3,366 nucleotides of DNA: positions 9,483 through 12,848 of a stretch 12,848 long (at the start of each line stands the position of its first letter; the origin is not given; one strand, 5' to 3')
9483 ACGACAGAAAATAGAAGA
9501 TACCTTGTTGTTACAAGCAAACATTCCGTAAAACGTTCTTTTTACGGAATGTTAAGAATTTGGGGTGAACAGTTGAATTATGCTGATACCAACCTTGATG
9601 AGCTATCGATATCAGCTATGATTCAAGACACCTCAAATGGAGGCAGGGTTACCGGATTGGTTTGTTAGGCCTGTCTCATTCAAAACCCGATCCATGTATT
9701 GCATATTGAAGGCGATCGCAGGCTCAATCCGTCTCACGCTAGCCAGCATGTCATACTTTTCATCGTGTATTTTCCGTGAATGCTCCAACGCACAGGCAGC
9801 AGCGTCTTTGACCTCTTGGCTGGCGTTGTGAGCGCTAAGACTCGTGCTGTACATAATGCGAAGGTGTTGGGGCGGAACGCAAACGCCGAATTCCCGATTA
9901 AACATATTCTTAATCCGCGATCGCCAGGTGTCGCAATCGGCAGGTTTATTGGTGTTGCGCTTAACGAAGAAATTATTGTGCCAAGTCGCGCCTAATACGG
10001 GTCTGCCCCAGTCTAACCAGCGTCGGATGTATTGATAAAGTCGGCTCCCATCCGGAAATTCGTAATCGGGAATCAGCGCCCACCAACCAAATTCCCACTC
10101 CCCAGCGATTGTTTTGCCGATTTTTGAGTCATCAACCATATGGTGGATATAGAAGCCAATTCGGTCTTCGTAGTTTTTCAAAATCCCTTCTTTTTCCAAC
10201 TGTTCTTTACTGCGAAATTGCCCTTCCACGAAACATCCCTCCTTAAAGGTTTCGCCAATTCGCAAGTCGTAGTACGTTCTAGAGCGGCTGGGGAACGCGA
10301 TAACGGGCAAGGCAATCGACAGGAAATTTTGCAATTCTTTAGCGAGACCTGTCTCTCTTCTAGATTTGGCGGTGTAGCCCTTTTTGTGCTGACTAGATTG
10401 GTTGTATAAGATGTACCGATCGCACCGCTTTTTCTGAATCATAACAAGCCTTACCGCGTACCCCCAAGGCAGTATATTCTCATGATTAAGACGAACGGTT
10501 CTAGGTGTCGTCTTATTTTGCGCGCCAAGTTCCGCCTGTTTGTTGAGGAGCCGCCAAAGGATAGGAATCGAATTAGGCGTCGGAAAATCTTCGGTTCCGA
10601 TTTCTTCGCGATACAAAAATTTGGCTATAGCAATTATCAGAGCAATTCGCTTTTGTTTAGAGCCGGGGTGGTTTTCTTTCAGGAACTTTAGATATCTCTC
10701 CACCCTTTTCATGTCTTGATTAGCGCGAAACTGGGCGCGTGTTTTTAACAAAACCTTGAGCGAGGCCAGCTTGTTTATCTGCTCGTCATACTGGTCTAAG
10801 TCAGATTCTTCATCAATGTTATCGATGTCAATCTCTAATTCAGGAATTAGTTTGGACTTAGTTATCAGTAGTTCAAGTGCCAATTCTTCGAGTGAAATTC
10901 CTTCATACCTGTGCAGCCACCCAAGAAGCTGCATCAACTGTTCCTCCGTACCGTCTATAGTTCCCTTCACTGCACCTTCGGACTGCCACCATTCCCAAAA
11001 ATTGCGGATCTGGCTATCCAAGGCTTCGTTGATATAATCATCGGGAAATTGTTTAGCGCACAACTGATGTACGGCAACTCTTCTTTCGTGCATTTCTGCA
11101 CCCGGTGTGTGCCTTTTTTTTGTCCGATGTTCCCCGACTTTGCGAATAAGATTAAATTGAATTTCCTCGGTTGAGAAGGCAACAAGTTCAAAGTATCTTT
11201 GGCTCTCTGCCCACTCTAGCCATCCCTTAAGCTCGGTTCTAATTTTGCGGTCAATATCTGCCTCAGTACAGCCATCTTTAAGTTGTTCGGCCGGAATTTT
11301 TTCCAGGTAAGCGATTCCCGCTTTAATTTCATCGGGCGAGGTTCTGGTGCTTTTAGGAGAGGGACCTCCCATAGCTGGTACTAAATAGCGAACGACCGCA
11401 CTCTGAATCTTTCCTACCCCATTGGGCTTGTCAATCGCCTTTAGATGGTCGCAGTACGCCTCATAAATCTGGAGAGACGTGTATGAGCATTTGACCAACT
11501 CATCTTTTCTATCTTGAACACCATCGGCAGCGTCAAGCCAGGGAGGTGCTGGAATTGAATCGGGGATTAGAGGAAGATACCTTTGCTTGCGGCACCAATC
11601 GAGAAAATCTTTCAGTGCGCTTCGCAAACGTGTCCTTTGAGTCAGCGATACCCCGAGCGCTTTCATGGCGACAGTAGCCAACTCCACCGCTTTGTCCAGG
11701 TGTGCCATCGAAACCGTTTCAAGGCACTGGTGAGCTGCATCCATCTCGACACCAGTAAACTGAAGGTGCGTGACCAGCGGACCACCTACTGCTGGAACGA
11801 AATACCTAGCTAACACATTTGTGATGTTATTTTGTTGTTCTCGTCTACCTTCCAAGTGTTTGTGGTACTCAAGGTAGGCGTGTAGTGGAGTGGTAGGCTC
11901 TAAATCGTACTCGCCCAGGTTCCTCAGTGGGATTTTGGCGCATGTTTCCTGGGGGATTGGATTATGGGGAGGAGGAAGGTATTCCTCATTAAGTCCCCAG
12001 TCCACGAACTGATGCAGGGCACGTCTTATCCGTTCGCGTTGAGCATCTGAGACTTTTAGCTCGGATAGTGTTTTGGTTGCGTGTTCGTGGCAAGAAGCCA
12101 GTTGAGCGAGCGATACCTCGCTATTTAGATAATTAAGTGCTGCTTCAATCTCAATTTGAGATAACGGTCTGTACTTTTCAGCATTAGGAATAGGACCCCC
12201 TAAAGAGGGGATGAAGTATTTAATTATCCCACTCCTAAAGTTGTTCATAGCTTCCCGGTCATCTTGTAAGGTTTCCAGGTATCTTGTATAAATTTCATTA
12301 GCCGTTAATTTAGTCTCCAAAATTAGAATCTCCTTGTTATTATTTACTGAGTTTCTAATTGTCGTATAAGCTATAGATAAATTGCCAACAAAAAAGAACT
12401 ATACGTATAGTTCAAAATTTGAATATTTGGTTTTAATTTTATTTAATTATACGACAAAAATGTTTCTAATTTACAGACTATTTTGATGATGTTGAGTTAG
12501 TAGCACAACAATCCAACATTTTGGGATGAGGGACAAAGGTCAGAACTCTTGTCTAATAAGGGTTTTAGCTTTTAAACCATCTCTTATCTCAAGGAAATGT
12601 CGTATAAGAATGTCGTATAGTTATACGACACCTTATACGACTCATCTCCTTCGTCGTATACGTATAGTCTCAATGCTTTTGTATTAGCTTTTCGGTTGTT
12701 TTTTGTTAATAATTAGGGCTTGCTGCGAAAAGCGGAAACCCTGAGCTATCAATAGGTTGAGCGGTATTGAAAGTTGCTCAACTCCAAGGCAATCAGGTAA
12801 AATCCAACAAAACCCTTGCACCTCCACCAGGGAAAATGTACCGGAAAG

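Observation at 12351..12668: Dense bidirectional array of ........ motifs just upstream of the recombinase-like gene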

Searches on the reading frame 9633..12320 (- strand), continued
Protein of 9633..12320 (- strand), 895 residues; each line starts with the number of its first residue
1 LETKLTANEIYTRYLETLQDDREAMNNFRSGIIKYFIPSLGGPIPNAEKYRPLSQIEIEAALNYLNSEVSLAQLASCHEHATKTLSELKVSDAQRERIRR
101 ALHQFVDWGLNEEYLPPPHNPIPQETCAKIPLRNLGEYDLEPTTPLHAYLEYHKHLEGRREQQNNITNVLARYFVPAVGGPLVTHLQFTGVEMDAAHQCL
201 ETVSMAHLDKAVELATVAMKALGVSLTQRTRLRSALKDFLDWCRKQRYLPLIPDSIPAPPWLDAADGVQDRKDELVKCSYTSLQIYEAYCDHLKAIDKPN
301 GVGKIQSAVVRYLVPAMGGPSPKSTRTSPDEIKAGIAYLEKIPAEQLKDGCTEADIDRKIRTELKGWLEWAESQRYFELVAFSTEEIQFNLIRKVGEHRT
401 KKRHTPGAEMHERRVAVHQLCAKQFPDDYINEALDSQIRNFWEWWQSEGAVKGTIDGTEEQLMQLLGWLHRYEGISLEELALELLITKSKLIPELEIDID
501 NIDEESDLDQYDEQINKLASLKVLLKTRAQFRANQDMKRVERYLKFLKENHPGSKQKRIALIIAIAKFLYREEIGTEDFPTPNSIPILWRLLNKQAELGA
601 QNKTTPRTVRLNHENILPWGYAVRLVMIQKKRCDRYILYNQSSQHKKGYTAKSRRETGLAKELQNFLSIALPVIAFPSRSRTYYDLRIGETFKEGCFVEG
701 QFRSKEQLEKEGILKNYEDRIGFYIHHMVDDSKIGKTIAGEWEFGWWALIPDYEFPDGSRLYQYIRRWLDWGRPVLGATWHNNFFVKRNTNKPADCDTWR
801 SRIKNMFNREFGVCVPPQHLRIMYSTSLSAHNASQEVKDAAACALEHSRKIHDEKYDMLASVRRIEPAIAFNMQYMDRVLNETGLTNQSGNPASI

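Call 98: list_cluster_members(proteins=[P0038, P0039, P0040, P0042, P0043, P0044, P0045, P0050, P0128, P0032])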
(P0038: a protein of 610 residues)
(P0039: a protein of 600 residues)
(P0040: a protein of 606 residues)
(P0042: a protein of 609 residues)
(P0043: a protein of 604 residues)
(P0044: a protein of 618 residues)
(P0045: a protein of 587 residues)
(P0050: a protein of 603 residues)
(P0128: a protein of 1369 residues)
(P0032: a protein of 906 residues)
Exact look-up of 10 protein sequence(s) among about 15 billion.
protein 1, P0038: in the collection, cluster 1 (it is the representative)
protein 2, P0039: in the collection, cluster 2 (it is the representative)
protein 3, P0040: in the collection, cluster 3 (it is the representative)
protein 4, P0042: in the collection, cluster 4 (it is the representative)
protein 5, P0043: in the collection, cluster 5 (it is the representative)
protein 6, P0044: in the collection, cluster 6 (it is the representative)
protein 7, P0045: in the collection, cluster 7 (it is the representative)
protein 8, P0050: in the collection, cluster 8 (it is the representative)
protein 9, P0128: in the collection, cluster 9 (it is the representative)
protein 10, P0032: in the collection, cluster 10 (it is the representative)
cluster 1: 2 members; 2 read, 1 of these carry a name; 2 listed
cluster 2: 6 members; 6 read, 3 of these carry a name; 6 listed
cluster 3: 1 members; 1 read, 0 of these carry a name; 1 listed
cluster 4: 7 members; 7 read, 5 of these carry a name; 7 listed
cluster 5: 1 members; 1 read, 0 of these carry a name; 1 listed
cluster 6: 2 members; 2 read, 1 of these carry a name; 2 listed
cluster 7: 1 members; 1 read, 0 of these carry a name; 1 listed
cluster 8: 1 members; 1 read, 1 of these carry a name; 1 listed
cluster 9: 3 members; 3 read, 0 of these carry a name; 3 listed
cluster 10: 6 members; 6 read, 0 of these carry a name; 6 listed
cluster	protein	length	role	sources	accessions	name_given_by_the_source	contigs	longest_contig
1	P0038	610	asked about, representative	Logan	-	-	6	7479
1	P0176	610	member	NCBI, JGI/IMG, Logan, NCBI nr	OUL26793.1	hypothetical protein BV378_12280 [Nostoc sp. RF31YmG] | hypothetical protein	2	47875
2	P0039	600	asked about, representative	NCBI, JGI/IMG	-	hypothetical protein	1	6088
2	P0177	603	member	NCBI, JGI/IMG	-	hypothetical protein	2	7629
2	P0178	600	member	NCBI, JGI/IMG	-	hypothetical protein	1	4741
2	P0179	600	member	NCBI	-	-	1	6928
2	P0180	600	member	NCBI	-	-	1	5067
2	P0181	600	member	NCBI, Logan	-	-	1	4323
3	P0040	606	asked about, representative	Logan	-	-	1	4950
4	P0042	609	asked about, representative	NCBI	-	-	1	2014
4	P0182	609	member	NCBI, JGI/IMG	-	hypothetical protein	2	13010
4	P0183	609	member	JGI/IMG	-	hypothetical protein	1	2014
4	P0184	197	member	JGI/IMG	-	hypothetical protein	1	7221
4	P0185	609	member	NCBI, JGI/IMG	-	hypothetical protein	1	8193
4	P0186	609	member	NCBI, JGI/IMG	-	hypothetical protein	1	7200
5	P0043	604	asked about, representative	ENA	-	-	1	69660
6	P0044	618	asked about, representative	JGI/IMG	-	-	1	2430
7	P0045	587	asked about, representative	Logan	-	-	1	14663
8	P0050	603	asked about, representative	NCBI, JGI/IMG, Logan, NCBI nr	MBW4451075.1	MAG: hypothetical protein KME38_30760 [Spirirestis rafaelensis WJT71-NPBG6] | hypothetical protein | hypothetical protein [Spirirestis rafaelensis WJT71-NPBG6]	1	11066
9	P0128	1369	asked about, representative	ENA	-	-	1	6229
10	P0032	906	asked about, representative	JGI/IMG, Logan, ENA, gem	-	-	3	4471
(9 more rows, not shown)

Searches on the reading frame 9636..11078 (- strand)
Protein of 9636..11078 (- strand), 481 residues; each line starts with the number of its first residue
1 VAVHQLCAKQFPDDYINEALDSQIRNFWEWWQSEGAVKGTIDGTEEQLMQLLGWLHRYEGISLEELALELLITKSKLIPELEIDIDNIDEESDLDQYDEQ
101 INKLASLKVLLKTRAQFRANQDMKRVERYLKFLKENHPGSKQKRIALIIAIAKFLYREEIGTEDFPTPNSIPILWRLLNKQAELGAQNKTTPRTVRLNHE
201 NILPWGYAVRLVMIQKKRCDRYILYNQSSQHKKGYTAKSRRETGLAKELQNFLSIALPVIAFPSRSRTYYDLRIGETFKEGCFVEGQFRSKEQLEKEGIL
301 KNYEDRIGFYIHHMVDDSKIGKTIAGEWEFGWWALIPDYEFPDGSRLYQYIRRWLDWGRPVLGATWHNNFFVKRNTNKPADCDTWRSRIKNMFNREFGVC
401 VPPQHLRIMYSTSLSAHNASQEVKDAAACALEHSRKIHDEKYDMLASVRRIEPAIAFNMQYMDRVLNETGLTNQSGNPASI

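Call 38: find_homologous_proteins(query=window:9636-11078:-, max_evalue=0.001)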
Query window:9636-11078:- (481 aa): 13 proteins with E <= 0.001 among 7210 candidates.
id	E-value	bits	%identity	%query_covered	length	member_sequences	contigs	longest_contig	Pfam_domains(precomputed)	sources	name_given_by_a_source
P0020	2.0e-226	770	100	68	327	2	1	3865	-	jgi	jgi:hypothetical protein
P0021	3.3e-189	648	86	66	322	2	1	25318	-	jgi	jgi:hypothetical protein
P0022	2.5e-106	374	44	92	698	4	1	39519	-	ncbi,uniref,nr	ncbi:hypothetical protein [Trichormus sp. NMC-1]|uniref:hypothetical protein n=1 Tax=Trichormus sp. 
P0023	4.4e-104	367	43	98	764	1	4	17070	-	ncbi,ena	-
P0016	3.8e-94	334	41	96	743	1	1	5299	-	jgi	jgi:hypothetical protein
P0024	1.1e-90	323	40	98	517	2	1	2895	-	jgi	jgi:hypothetical protein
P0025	2.8e-78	282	37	97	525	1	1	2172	-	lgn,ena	-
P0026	1.4e-61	227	41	57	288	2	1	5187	-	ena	-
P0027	2.1e-42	163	40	56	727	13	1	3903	-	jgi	-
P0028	6.2e-11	60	24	69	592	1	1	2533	-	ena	-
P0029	1.5e-8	52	25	84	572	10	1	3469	PF00589.28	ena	-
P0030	2.5e-8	51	24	84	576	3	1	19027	PF00589.28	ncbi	ncbi:MAG: site-specific integrase [Cyanobacteriota bacterium]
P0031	1.9e-7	48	24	87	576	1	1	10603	PF00589.28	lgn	-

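Call 48: predict_structure(alignment_id=A3)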
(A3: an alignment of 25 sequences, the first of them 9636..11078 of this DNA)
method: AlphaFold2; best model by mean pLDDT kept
length: 481 residues; sequences in the alignment: 25
mean_pLDDT: 82.9   pTM: 0.60
mean pLDDT of the five models: 82.9, 82.2, 81.8, 81.4, 81.0
residues with pLDDT >= 90: 210; 70-90: 186; 50-70: 52; < 50: 33
segments of 3 or more residues with pLDDT < 50: 1-3, 320-328, 434-441, 443-445, 472-481
pLDDT, mean of each block of 10 residues (from residue 1): 56 83 95 88 88 91 91 84 70 73 84 90 94 79 94 93 84 95 87 64 90 94 80 75 94 96 84 93 86 94 92 68 47 87 95 96 91 91 92 88 87 86 78 49 55 88 84 39 33
secondary structure, 60 per line:
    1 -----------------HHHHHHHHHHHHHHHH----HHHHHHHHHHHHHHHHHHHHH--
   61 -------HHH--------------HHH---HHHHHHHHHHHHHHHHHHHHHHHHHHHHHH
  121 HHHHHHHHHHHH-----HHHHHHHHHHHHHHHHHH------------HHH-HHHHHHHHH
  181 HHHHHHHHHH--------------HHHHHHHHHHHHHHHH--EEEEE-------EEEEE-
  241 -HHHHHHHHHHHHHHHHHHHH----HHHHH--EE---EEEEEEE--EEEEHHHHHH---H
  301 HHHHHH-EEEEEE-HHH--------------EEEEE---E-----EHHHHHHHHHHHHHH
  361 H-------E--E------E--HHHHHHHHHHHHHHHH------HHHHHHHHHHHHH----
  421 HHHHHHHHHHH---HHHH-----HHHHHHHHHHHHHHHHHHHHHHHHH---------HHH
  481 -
elements in order: H18-33 H38-58 H91-132 H138-155 H172-190 H205-220 E223-227 E235-239 H242-261 H266-270 E278-284 E287-290 H291-296 H300-306 E308-313 E332-336 H347-361 H382-397 H404-416 H421-431 H435-438 H444-468

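Call 51: fold_search(model_id=the predicted structure, library=pdb)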
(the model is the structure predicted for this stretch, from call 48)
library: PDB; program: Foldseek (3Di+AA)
matches with E <= 10: 42; with E <= 0.001: 0
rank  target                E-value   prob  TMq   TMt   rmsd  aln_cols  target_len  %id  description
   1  5jk0_D                5.3e-02  0.97  0.27  0.36  17.0       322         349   11  Crystal structure of XerH site-specific recombinase bound to difH substrate: pre-cleavage complex (released 2016-12-28)
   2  5jk0_A                1.2e-01  0.91  0.28  0.37  14.1       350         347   11  Crystal structure of XerH site-specific recombinase bound to difH substrate: pre-cleavage complex (released 2016-12-28)
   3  5jjv_B                1.5e-01  0.89  0.26  0.34  16.0       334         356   10  Crystal structure of XerH site-specific recombinase bound to palindromic difH substrate: post-cleavage complex (released 2016-12-28)
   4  5jk0_C                1.9e-01  0.92  0.27  0.37  14.0       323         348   11  Crystal structure of XerH site-specific recombinase bound to difH substrate: pre-cleavage complex (released 2016-12-28)
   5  6emy_A                2.1e-01  0.54  0.24  0.34  18.5       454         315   11  Structure of the Tn1549 transposon Integrase (aa 82-397, Y379F) in complex with transposon right end DNA (released 2018-04-04)
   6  5cm8_A                3.7e-01  0.06  0.09  0.10  25.0       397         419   10  Structural Basis for the Selectivity of Guanine Nucleotide Exchange Factors for the small G-protein Ral (released 2016-01-13)
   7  4jgw_B                5.0e-01  0.05  0.10  0.11  26.0       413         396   12  The conformation of a docking site for SH3 domains is pre-selected in the Guanine Nucleotide Exchange Factor Rlf (released 2013-09-11)
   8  8jo4_A                8.1e-01  0.04  0.11  0.13  24.2       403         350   11  Cryo-EM structure of a Legionella effector complexed with actin and ATP (released 2024-05-01)
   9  8a9j_B                1.0e+00  0.02  0.09  0.06  26.1       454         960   12  Cryo-EM structure of USP1-UAF1 bound to FANCI and mono-ubiquitinated FANCD2 without ML323 (consensus reconstruction) (released 2022-10-12)
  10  9mg8_B                1.1e+00  0.07  0.13  0.17  29.9       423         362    8  Crystal Structure of b-iTHR-110 (released 2025-12-17)
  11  5cm9_B                1.4e+00  0.03  0.09  0.11  26.1       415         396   10  Structural Basis for the Selectivity of Guanine Nucleotide Exchange Factors for the small G-protein Ral (released 2016-01-13)
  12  8cwy_A                1.8e+00  0.04  0.12  0.12  24.5       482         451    9  Accurate computational design of genetically encoded 3D protein crystals (released 2023-11-01)
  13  1e6v_B                1.9e+00  0.04  0.11  0.11  21.8       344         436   11  Methyl-coenzyme M reductase from Methanopyrus kandleri (released 2000-10-18)
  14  5cm9_A                2.0e+00  0.02  0.09  0.10  25.0       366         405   11  Structural Basis for the Selectivity of Guanine Nucleotide Exchange Factors for the small G-protein Ral (released 2016-01-13)
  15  8gel_A                2.6e+00  0.04  0.12  0.11  27.3       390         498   12  Cryo-EM structure of synthetic tetrameric building block sC4 (released 2024-03-13)
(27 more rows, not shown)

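Call 64: search_protein_families(library=pfam, alignment_id=A3, max_evalue=1)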
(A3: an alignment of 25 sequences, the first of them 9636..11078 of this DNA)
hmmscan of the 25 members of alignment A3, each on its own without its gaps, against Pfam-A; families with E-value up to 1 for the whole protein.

A. member 1, window:9636-11078:- (481 aa): 0 families

B. families by the number of members that match (of 25 scanned): 24 families
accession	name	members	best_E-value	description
PF00589.27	Phage_integrase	3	6.9e-12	Phage integrase family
PF23987.1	Phage_holin_10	3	0.023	Bacteriophage holin Pam3 gp28 family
PF22951.1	3HBD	2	0.0085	Three-helical bundle domain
PF22567.2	UBA_9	2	0.042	UBA-like domain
PF20698.3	PIN-TPR-GreABC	2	0.067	PIN domain associated with the TPR-GreAB-C-PIN system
PF13340.11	DUF4096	2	0.12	Putative transposase of IS4/5 family (DUF4096)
PF05996.17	Fe_bilin_red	1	0.0033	Ferredoxin-dependent bilin reductase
PF17284.7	Spermine_synt_N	1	0.0057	Spermidine synthase tetramerisation domain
PF20212.3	DUF6572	1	0.016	Family of unknown function (DUF6572)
PF02284.21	COX5A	1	0.016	Cytochrome c oxidase subunit Va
PF04859.17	DUF641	1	0.034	Plant protein of unknown function (DUF641)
PF03288.22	Pox_D5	1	0.038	Poxvirus D5 protein-like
PF16064.11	DUF4806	1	0.039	Domain of unknown function (DUF4806)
PF22012.2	TSLPR_D1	1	0.053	Cytokine receptor-like factor 2, domain 1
PF16501.10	SCAPER_N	1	0.061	S phase cyclin A-associated protein in the endoplasmic reticulum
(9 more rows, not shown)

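Call 95: find_encoding_contigs(protein=P0021, flank=10000, max_places=2)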
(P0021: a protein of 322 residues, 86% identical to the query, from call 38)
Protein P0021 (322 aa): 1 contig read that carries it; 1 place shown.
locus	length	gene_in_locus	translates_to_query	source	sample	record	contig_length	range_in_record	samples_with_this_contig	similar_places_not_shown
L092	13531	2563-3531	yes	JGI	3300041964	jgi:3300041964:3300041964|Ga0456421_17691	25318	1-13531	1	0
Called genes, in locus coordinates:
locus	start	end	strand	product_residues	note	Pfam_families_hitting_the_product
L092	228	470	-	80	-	-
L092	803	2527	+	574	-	-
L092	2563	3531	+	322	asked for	-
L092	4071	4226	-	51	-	-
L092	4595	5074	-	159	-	-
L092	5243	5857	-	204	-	-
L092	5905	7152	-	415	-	-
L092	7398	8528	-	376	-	-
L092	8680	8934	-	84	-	-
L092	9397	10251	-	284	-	-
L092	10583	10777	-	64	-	-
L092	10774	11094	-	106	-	PF09274:ParG (weak)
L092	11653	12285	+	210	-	-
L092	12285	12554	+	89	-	-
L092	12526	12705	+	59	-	-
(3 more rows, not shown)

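Call 103: fold_search(model_id=the predicted structure, library=viral)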
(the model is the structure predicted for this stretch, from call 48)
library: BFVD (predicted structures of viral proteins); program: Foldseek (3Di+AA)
matches with E <= 10: 155; with E <= 0.001: 0
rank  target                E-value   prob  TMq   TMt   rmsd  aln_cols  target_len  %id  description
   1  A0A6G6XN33            1.1e-03  1.00  0.24  0.35  16.1       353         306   13  (no name in the UniProt tables at hand)
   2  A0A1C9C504            2.0e-03  1.00  0.30  0.45  19.3       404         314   14  Tyr recombinase domain-containing protein [Heterosigma akashiwo virus 01]
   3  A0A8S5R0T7            2.9e-03  1.00  0.29  0.29  12.1       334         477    8  Integrase [Myoviridae sp. cteBs22]
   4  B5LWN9                4.3e-03  0.98  0.26  0.21  19.2       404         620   13  Uncharacterized protein [Feldmannia species virus]
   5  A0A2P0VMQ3            5.8e-03  0.99  0.27  0.37  20.1       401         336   14  Uncharacterized protein [Tetraselmis virus 1]
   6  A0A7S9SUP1            8.5e-03  0.92  0.28  0.26  25.2       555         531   12  Uncharacterized protein [Virus NIOZ-UU159]
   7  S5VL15                2.6e-02  0.84  0.20  0.31  19.5       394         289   13  (no name in the UniProt tables at hand)
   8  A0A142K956            3.0e-02  0.82  0.25  0.29  20.0       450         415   13  Integrase [Gordonia phage Yvonnetastic]
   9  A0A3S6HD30            3.5e-02  0.94  0.30  0.38  18.4       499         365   12  (no name in the UniProt tables at hand)
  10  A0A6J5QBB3            5.9e-02  0.94  0.27  0.34  19.2       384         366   12  Integrase [uncultured Caudovirales phage]
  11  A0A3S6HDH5            5.9e-02  0.82  0.24  0.34  22.7       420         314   11  (no name in the UniProt tables at hand)
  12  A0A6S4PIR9            8.4e-02  0.18  0.17  0.12  28.0       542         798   12  Uncharacterized protein [uncultured phage_MedDCM-OCT-S31-C1]
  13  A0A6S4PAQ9            1.6e-01  0.12  0.15  0.10  27.0       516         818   12  Uncharacterized protein [uncultured phage_MedDCM-OCT-S37-C6]
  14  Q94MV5                1.7e-01  0.85  0.29  0.26  14.0       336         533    8  Integrase [Myxococcus phage Mx8]
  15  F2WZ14                1.7e-01  0.08  0.11  0.08  26.8       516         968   12  RNA replicase (Fragment) [Cherry virus A]
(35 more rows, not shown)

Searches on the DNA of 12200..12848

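Call 61: search_rna_families(source=window, start=12200, end=12848, threshold=evalue, max_evalue=1)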
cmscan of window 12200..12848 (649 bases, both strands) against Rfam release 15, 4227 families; matches with E-value up to 1: 1.
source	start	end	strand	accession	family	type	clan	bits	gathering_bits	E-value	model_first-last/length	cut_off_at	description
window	12590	12652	-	RF02008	mir-621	Gene; miRNA;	-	21.3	71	0.15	1-83/83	no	mir-621 microRNA precursor family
